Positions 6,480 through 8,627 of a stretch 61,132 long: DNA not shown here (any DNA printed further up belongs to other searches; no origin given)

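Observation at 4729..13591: CDP-hexose cassette with an E1-type 3-dehydrase, ThDP enzyme, AspC-type aminotransferase and GNAT-DegT fusion, but no E3 reductase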

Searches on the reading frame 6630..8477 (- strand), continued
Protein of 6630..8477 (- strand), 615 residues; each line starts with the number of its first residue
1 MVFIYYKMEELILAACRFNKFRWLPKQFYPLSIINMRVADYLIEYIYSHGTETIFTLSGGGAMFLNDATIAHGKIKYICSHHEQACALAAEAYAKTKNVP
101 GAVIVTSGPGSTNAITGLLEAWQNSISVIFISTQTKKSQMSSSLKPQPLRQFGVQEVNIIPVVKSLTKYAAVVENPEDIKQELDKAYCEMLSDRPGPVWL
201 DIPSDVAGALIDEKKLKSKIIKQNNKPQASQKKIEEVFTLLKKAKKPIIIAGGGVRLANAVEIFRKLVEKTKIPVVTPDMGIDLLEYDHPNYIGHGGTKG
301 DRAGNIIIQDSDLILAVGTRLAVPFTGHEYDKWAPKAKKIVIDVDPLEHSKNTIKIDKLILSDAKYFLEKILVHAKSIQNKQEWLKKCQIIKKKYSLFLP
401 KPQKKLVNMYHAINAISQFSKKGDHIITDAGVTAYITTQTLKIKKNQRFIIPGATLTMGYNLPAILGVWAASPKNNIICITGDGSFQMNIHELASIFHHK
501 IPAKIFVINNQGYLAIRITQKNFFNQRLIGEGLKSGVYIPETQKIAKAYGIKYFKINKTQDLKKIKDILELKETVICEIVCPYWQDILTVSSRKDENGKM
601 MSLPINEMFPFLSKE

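Call 55: find_encoding_contigs(protein=P0002, flank=10000, max_places=1)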
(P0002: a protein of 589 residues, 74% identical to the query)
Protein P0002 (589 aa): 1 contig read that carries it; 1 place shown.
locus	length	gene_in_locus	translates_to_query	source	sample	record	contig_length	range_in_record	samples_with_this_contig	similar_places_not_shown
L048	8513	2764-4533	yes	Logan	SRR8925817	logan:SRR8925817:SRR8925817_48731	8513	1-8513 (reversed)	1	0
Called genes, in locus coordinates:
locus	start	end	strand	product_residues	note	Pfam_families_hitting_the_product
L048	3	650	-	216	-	?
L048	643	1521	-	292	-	PF01370:Epimerase, PF04321:RmlD_sub_bind, PF16363:GDP_Man_Dehyd (faint)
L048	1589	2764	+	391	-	PF00155:Aminotran_1_2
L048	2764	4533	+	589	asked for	PF02776:TPP_enzyme_N, PF00205:TPP_enzyme_M, PF02775:TPP_enzyme_C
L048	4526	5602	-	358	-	PF01118:Semialdhyde_dh, PF02774:Semialdhyde_dhC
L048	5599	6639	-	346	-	PF00742:Homoserine_dh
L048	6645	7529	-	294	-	PF00696:AA_kinase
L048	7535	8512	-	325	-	?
